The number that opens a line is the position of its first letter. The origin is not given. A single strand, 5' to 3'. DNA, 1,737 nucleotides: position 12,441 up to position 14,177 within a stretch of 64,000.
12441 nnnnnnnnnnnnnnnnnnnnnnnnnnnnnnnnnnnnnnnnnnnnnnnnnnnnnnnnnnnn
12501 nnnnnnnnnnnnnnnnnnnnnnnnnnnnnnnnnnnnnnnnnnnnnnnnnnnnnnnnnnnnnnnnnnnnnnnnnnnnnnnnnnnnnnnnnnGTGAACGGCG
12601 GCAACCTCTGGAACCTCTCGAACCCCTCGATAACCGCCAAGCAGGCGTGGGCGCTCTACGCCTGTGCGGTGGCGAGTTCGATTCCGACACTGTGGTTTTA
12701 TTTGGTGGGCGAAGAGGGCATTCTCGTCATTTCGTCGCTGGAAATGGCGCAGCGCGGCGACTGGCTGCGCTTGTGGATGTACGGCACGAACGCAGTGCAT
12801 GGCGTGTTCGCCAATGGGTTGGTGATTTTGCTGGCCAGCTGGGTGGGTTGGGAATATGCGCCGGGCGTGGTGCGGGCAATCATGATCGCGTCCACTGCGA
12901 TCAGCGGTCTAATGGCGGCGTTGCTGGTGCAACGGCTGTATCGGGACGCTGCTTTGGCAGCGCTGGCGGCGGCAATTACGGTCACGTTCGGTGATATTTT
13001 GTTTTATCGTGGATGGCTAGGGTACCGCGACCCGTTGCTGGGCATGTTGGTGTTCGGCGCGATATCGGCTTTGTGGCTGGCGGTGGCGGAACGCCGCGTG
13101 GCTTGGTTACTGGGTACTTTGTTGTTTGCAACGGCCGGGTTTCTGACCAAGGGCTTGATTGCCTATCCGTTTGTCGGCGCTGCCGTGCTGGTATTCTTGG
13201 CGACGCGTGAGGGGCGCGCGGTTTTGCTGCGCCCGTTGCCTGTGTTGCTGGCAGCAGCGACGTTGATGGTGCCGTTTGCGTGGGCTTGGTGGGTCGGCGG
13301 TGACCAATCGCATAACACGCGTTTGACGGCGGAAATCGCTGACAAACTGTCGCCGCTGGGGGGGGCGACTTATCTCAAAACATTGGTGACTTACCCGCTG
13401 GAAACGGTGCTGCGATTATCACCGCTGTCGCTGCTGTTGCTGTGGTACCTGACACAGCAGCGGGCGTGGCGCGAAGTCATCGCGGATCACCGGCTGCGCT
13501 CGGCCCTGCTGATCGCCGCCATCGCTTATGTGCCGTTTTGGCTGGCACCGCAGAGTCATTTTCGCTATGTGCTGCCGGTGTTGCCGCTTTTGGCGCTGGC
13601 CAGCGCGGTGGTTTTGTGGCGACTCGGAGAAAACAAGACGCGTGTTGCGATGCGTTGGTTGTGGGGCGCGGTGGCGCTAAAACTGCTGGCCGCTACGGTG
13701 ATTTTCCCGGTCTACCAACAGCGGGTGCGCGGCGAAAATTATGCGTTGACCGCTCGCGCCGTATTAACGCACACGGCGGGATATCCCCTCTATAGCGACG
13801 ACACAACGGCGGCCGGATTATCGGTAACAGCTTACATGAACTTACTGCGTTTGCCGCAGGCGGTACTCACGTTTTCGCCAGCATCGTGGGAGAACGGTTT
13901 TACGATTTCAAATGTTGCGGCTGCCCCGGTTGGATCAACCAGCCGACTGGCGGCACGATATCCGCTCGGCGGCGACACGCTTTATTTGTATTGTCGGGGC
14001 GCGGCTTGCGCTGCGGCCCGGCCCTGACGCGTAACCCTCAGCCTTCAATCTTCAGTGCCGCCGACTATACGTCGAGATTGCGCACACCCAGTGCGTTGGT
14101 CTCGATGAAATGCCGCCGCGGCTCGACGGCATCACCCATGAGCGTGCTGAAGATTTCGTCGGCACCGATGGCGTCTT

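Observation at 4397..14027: Ten-gene, translationally coupled operon joining a Gtr/Arn-type three-component glycosylation system to 3-amino-3,6-dideoxyhexose synthesis genes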

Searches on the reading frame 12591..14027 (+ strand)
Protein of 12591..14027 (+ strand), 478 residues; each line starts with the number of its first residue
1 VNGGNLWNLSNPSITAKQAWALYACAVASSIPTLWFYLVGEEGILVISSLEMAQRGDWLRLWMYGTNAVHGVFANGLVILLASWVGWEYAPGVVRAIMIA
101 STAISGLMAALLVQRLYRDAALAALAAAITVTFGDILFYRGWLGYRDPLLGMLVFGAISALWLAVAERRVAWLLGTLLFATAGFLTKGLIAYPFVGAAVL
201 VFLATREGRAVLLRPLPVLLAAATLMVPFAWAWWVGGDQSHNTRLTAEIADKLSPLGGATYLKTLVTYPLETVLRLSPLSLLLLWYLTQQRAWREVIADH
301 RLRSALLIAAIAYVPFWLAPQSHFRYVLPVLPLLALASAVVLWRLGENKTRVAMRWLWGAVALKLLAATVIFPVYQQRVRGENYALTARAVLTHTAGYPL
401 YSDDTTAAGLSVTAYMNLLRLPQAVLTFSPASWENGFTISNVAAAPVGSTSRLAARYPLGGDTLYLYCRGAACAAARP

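Call 4: search_protein_families(library=pfam, proteins=[window:12591-14027:+], max_evalue=0.01)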
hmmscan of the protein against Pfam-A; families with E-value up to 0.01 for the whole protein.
window:12591-14027:+ (478 aa): 2 families
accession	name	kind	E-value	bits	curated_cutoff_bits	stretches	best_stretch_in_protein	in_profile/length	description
PF13231.12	PMT_2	-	1.6e-07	32.1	26.1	1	94-234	24-160/160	Dolichyl-phosphate-mannose-protein mannosyltransferase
PF03901.23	Glyco_transf_22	-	0.0011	18.7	23.8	1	285-378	279-368/414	Alg9-like mannosyltransferase family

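Call 5: search_protein_families(library=ncbifam, proteins=[window:12591-14027:+], max_evalue=0.01)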
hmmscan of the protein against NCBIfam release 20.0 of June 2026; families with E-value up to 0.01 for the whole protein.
window:12591-14027:+ (478 aa): 0 families

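Call 11: find_encoding_contigs(protein=window:12591-14027:+, flank=10000, max_places=6)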
Protein window:12591-14027:+ (478 aa): 1 contig read that carries it; 1 place shown.
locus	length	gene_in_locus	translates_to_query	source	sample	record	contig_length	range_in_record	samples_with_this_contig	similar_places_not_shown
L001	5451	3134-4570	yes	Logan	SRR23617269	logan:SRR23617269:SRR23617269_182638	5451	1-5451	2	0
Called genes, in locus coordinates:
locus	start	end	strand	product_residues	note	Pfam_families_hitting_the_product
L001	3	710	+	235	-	?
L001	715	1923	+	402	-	-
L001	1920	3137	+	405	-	-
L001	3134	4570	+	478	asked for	PF13231:PMT_2 (weak)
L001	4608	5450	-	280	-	?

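Call 12: find_homologous_proteins(query=window:12591-14027:+, max_evalue=0.00001)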
Query window:12591-14027:+ (478 aa): 119 proteins with E <= 0.00001 among 8000 candidates.
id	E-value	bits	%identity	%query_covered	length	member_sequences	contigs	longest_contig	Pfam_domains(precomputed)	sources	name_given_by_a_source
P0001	0.0e+0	1035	100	100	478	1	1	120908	PF13231.13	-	-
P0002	7.9e-253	858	86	96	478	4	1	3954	PF13231.13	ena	-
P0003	3.0e-203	694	69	96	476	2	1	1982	PF13231.13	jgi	jgi:4-amino-4-deoxy-L-arabinose transferase-like glycosyltransferase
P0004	5.4e-200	684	69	96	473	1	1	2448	PF13231.13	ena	-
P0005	3.0e-199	681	68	99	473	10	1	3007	PF13231.13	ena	-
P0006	1.3e-198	679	69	97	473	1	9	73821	-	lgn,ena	-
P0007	1.7e-198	679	70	97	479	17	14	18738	-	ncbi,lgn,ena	-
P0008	3.0e-198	678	68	96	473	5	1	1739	PF13231.13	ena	-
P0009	4.6e-197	674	67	98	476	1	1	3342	-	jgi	jgi:4-amino-4-deoxy-L-arabinose transferase-like glycosyltransferase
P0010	2.0e-196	672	67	98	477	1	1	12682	-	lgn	-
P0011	1.1e-195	670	68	96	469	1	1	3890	PF13231.13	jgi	jgi:4-amino-4-deoxy-L-arabinose transferase-like glycosyltransferase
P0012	2.3e-195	668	68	98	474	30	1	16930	-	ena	-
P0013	7.2e-194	664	66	96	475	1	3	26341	-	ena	-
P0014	8.2e-194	663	67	98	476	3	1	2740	PF13231.13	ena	-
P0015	4.4e-192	658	64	99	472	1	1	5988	PF13231.13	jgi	jgi:4-amino-4-deoxy-L-arabinose transferase-like glycosyltransferase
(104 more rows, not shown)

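Call 14: find_related_loci(query=A1, collection=genome_contigs, flank=10000)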
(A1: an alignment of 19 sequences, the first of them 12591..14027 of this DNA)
Query A1 (478 aa) in genome_contigs; peptide patterns used: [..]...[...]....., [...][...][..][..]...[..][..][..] (x = any residue, [..] = any of these).
187 stretches matched a pattern; 129 encode a relative of the query (tblastn E <= 1e-3); the best 80 are kept; 80 distinct loci.
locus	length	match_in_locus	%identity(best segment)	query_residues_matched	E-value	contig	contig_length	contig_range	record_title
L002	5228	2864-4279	66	10-478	0e+0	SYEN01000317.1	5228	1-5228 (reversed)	MAG: Burkholderiales bacterium isolate F1-60-MAGs044 F1-60__c359348, whole genome shotgun sequence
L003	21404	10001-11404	70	16-478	0e+0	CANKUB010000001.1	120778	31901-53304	MAG: Betaproteobacteria bacterium isolate RH-9nov16-74 genome assembly, contig: RH-9nov16-C-C176, whole genome shotgun s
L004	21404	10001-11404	67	11-473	0e+0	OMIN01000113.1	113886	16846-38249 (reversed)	Betaproteobacteria bacterium isolate AM_0616 genome assembly, contig: AM_0616_113, whole genome shotgun sequence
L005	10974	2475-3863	66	12-477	0e+0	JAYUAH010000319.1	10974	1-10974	MAG: Betaproteobacteria bacterium isolate GFS_6464 GFS_6464_318, whole genome shotgun sequence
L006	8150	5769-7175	60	3-475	0e+0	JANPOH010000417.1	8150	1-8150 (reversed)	MAG: Betaproteobacteria bacterium isolate VAR_87_metabat_144 VAR_87_k141_1499521, whole genome shotgun sequence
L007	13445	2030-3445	61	3-478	0e+0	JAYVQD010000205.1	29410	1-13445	MAG: Nitrosomonadales bacterium isolate GL72_UP_concoct_22 GL72_UP_concoct_22_204, whole genome shotgun sequence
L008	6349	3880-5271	62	10-478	2e-177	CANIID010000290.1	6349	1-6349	MAG: Betaproteobacteria bacterium isolate RE-9nov16-207 genome assembly, contig: RE-9nov16-C35642, whole genome shotgun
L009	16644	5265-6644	63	13-476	2e-172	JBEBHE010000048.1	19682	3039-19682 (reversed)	MAG: Burkholderiales bacterium isolate ATF_14 NODE_1057_length_19682_cov_5.672726, whole genome shotgun sequence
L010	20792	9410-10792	67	10-474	3e-172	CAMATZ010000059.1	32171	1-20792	MAG: Bordetella parapertussis isolate MaH-04nov19-207 genome assembly, contig: MaH-04nov19-C3225, whole genome shotgun s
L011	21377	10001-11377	61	13-475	2e-170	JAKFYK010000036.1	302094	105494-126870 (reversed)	MAG: Betaproteobacteria bacterium isolate ND5_Bin_58 ND5_0000005, whole genome shotgun sequence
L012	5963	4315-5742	59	2-478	6e-172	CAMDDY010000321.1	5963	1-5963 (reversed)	MAG: Bordetella parapertussis isolate MaH-09apr19-209 genome assembly, contig: MaH-09apr19-C32360, whole genome shotgun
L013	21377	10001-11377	68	12-474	4e-166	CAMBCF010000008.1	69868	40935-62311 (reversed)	MAG: Bordetella parapertussis isolate TH-08apr19-38 genome assembly, contig: TH-08apr19-C755, whole genome shotgun seque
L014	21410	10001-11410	61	15-478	2e-165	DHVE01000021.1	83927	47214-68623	MAG TPA_asm: Betaproteobacteria bacterium UBA5216 UBA5216_contig_462, whole genome shotgun sequence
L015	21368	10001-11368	68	16-474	0e+0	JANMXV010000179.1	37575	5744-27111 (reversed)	MAG: Betaproteobacteria bacterium isolate OTE_88_concoct_214 OTE_88_k141_3975306, whole genome shotgun sequence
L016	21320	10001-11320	51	33-474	1e-126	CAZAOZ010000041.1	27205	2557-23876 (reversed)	MAG TPA_asm: uncultured Bordetella sp. isolate ERP113451_co7_129 genome assembly, contig: NODE_1214_length_27205_cov_25.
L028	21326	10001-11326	42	29-473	5e-99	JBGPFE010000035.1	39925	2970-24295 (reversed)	MAG: Gammaproteobacteria bacterium isolate OBJ_0618_7090110_74 k141_5924124_length_39925_cov_37.9677, whole genome shotg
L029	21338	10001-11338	41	29-477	5e-98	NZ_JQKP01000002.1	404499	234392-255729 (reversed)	Ferriphaselus sp. R-1 DM08DRAFT_scaffold00002.2_C, whole genome shotgun sequence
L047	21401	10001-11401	39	9-476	1e-85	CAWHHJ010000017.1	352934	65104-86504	MAG: uncultured beta proteobacterium isolate MFD00392.bin.2.275 genome assembly, contig: contig_44995, whole genome shot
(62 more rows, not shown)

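Call 23: search_solved_structures(query=A1, max_evalue=1)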
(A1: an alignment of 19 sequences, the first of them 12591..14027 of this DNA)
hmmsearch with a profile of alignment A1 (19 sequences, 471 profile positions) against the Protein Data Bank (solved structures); distinct sequences matched with E-value up to 1: 0.

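Call 26: search_protein_families(library=pfam, proteins=[L028:3042-3983:+, L028:3868-4635:+, L028:4422-4994:+, L028:4898-5860:+, L028:5869-7011:+, L028:7115-8671:+, L028:8560-9876:+, L028:9905-11344:+, L028:11358-12218:-, L028:12220-13311:-], max_evalue=0.001)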
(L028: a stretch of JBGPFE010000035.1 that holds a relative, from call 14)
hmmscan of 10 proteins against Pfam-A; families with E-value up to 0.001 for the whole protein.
L028:3042-3983:+ (313 aa): 1 family
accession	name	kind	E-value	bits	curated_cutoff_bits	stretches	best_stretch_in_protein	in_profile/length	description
PF00535.33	Glycos_transf_2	-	4.3e-27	95.5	23.3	1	5-143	1-132/168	Glycosyl transferase family 2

L028:3868-4635:+ (255 aa): 2 families
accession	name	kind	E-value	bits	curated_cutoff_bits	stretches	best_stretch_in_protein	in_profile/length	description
PF00583.31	Acetyltransf_1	-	3.8e-08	34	20.7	1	147-241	17-116/116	Acetyltransferase (GNAT) family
PF13673.13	Acetyltransf_10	-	1e-05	26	23.6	1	154-243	19-109/128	Acetyltransferase (GNAT) domain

L028:4422-4994:+ (190 aa): 2 families
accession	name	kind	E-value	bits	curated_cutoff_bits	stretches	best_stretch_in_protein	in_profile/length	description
PF00892.27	EamA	-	3e-07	31.2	28.2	1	108-186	61-132/135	EamA-like transporter family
PF10639.15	TMEM234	-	0.00027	21.4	30.1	1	114-186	38-111/113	Putative transmembrane family 234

L028:4898-5860:+ (320 aa): 5 families
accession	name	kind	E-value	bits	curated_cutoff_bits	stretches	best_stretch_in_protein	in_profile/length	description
PF13489.12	Methyltransf_23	-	2.3e-16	60.4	27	1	101-247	12-162/164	Methyltransferase domain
PF08242.18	Methyltransf_12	-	1e-13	52.3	30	1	117-206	2-98/98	Methyltransferase domain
PF08241.18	Methyltransf_11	-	2.9e-12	47.5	21.2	1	117-207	2-94/95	Methyltransferase domain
PF13649.12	Methyltransf_25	-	4e-12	47.1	27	1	117-204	3-97/97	Methyltransferase domain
PF13847.12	Methyltransf_31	-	4.9e-08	33.2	27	1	115-212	7-113/145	Methyltransferase domain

L028:5869-7011:+ (380 aa): 3 families
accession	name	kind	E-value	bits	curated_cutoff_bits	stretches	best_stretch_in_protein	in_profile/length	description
PF01041.23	DegT_DnrJ_EryC1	-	7.3e-90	302.2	19.8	1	13-372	6-359/360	DegT/DnrJ/EryC1/StrS aminotransferase family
PF00155.27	Aminotran_1_2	-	6.7e-08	32.5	19.7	1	49-155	67-187/361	Aminotransferase class I and II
PF00266.25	Aminotran_5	-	5.2e-05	22.8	21.5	1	51-159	65-181/371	Aminotransferase class-V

L028:7115-8671:+ (518 aa): 1 family
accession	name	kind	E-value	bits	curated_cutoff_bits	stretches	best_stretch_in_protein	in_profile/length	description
PF03062.24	MBOAT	-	1.8e-34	120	27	1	41-356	2-301/337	MBOAT, membrane-bound O-acyltransferase family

L028:8560-9876:+ (438 aa): 0 families

L028:9905-11344:+ (479 aa): 1 family
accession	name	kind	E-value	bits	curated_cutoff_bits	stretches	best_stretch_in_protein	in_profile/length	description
PF13231.12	PMT_2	-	3.1e-05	24.7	26.1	1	74-232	2-154/160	Dolichyl-phosphate-mannose-protein mannosyltransferase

L028:11358-12218:- (286 aa): 6 families
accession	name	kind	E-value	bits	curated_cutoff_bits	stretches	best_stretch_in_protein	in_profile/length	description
PF13489.12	Methyltransf_23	-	1.3e-27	97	27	1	83-237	12-163/164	Methyltransferase domain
PF08241.18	Methyltransf_11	-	2.1e-17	64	21.2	1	98-186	1-94/95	Methyltransferase domain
PF13649.12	Methyltransf_25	-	1.2e-12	48.7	27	1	97-183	1-97/97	Methyltransferase domain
PF08242.18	Methyltransf_12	-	6.4e-11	43.3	30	1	98-185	1-98/98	Methyltransferase domain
PF13847.12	Methyltransf_31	-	1.9e-09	37.8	27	1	94-199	4-121/145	Methyltransferase domain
PF07021.18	MetW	-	1.6e-06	28.4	21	1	88-180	8-103/193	Methionine biosynthesis protein MetW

L028:12220-13311:- (363 aa): 1 family
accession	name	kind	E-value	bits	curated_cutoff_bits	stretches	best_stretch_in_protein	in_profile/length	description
PF01075.23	Glyco_transf_9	-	5.3e-34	118.1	22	1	81-293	13-224/247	Glycosyltransferase family 9 (heptosyltransferase)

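Call 27: search_protein_families(library=pfam, proteins=[L029:1-2145:+, L029:2175-3113:+, L029:3617-5014:-, L029:4804-6351:-, L029:6526-7641:+, L029:7506-8621:+, L029:8618-9550:+, L029:9552-9950:+, L029:9944-11344:+, L029:11385-12206:+], max_evalue=0.001)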
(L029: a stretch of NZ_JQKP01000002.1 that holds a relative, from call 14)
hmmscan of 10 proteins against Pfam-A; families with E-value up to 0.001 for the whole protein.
L029:1-2145:+ (714 aa): 4 families
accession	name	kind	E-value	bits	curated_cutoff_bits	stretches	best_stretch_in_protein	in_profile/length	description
PF02347.22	GDC-P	-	5.8e-93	312.5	26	2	2-199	228-429/429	Glycine cleavage system P-protein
PF21478.3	GcvP2_C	-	2.9e-57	192.3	27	1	536-656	1-122/122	Glycine dehydrogenase, C-terminal domain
PF00266.25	Aminotran_5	-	8.3e-06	25.4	21.5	1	337-467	76-204/371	Aminotransferase class-V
PF01212.27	Beta_elim_lyase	-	8.9e-06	25.7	27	1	296-443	25-175/288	Beta-eliminating lyase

L029:2175-3113:+ (312 aa): 1 family
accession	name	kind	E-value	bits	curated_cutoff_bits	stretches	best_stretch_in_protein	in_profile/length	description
PF00294.29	PfkB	-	1.1e-39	137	25.8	1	34-294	24-301/302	pfkB family carbohydrate kinase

L029:3617-5014:- (465 aa): 0 families

L029:4804-6351:- (515 aa): 1 family
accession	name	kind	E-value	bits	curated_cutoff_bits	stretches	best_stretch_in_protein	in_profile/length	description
PF03062.24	MBOAT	-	5.4e-36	125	27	1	78-356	9-304/337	MBOAT, membrane-bound O-acyltransferase family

L029:6526-7641:+ (371 aa): 1 family
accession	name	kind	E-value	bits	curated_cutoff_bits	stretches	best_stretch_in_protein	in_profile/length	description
PF01041.23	DegT_DnrJ_EryC1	-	1.6e-98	330.7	19.8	1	23-368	4-359/360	DegT/DnrJ/EryC1/StrS aminotransferase family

L029:7506-8621:+ (371 aa): 2 families
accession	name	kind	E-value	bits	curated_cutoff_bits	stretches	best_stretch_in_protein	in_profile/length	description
PF00535.33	Glycos_transf_2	-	5.8e-21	75.6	23.3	1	49-218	1-164/168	Glycosyl transferase family 2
PF12804.13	NTP_transf_3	-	8.1e-05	23.3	27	1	73-180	29-133/160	MobA-like NTP transferase domain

L029:8618-9550:+ (310 aa): 5 families
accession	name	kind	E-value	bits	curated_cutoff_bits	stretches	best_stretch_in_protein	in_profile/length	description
PF05523.17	FdtA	-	6.5e-54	181.7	23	1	180-307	2-129/131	WxcM-like, C-terminal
PF00132.30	Hexapep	-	7.3e-24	82.9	27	3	101-135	2-36/36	Bacterial transferase hexapeptide (six repeats)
PF25084.1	LbH_EIF2B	-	1.7e-09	38.1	54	1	10-81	17-85/105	EIF2B subunit epsilon LbH domain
PF14602.12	Hexapep_2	-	9.8e-07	28.8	27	0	107-135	8-34/34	Hexapeptide repeat of succinyl-transferase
PF25087.1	GMPPB_C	-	0.00078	19.5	39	0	41-78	1-38/110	GMPPB C-terminal domain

L029:9552-9950:+ (132 aa): 1 family
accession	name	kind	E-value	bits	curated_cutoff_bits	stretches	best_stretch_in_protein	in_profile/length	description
PF04138.20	GtrA_DPMS_TM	-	8.2e-22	78.1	26.1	1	15-124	1-115/117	GtrA/DPMS, transmembrane domain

L029:9944-11344:+ (466 aa): 1 family
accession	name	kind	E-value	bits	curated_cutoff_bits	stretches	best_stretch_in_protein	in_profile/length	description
PF13231.12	PMT_2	-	8e-07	29.8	26.1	1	61-222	2-159/160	Dolichyl-phosphate-mannose-protein mannosyltransferase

L029:11385-12206:+ (273 aa): 1 family
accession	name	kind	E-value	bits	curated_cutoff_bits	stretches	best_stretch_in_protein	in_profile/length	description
PF00149.33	Metallophos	-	8.2e-13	49.6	21.5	1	4-81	4-72/191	Calcineurin-like phosphoesterase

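Call 32: search_protein_families(library=pfam, proteins=[L003:4348-4821:+, L047:7028-7753:-, L047:7976-9088:-, L047:9090-10022:-, L047:11482-12681:+, L047:12776-13870:-, L047:13867-14676:-, L047:14718-16232:-, L047:16316-17830:-, L047:17943-18794:-], max_evalue=0.001)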
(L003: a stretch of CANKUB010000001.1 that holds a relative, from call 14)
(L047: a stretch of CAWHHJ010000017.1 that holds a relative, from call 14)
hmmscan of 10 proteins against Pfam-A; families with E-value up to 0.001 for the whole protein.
L003:4348-4821:+ (157 aa): 3 families
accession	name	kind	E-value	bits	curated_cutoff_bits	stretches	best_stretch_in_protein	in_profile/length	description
PF00132.30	Hexapep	-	2.2e-23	81.3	27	3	99-133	2-36/36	Bacterial transferase hexapeptide (six repeats)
PF14602.12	Hexapep_2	-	7.3e-13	48.4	27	1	98-133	1-34/34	Hexapeptide repeat of succinyl-transferase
PF25084.1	LbH_EIF2B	-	2.6e-09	37.5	54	1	18-75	15-70/105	EIF2B subunit epsilon LbH domain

L047:7028-7753:- (241 aa): 1 family
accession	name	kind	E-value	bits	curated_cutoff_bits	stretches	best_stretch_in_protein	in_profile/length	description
PF03706.18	LPG_synthase_TM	-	1.3e-27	97.5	33.4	1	2-217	74-301/302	Lysylphosphatidylglycerol synthase TM region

L047:7976-9088:- (370 aa): 1 family
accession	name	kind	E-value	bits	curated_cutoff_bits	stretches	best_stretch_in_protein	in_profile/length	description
PF02350.25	Epimerase_2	-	1.1e-99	334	30.6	1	24-359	2-346/347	UDP-N-acetylglucosamine 2-epimerase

L047:9090-10022:- (310 aa): 1 family
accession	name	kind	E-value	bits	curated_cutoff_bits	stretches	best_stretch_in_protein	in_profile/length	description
PF00535.33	Glycos_transf_2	-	1.9e-18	67.4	23.3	1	51-220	2-165/168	Glycosyl transferase family 2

L047:11482-12681:+ (399 aa): 4 families
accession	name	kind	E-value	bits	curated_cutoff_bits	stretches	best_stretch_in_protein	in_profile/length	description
PF01041.23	DegT_DnrJ_EryC1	-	1.1e-90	304.9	19.8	1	25-384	6-359/360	DegT/DnrJ/EryC1/StrS aminotransferase family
PF00155.27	Aminotran_1_2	-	9.3e-09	35.4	19.7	1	56-167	62-187/361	Aminotransferase class I and II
PF01212.27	Beta_elim_lyase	-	3.8e-05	23.6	27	1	48-265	36-215/288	Beta-eliminating lyase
PF00266.25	Aminotran_5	-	0.00037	20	21.5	1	62-171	64-181/371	Aminotransferase class-V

L047:12776-13870:- (364 aa): 1 family
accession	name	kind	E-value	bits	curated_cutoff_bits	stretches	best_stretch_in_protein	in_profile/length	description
PF01075.23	Glyco_transf_9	-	5.6e-28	98.4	22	1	167-291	97-222/247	Glycosyltransferase family 9 (heptosyltransferase)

L047:13867-14676:- (269 aa): 4 families
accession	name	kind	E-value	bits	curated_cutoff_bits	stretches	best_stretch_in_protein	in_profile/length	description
PF00535.33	Glycos_transf_2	-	1e-22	81.3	23.3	1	5-134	2-131/168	Glycosyl transferase family 2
PF02709.20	Glyco_transf_7C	-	2.3e-12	46.8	23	1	174-226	15-67/78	N-terminal domain of galactosyltransferase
PF10111.15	Glyco_tranf_2_2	-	7.3e-12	45.8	27.3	1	29-101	28-99/276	Glycosyltransferase like family 2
PF13641.12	Glyco_tranf_2_3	-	9.9e-11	42.5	27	1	3-129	3-131/230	Glycosyltransferase like family 2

L047:14718-16232:- (504 aa): 0 families

L047:16316-17830:- (504 aa): 3 families
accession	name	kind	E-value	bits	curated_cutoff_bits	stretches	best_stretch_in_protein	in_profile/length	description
PF01943.22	Polysacc_synt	-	1.8e-19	70.7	28.2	1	8-291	2-273/274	Polysaccharide biosynthesis protein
PF13440.11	Polysacc_synt_3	-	6e-16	59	23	1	36-339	6-290/293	Polysaccharide biosynthesis protein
PF01554.23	MatE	-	1.3e-08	35.2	24.9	1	35-169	22-155/161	MatE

L047:17943-18794:- (283 aa): 3 families
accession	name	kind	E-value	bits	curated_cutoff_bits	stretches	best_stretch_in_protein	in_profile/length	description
PF00535.33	Glycos_transf_2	-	1.9e-19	70.6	23.3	1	24-146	1-134/168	Glycosyl transferase family 2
PF13704.12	Glyco_tranf_2_4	-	1.6e-05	25.8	27.5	1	30-105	1-84/98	Glycosyl transferase family 2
PF13641.12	Glyco_tranf_2_3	-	0.00052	20.5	27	1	23-109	3-103/230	Glycosyltransferase like family 2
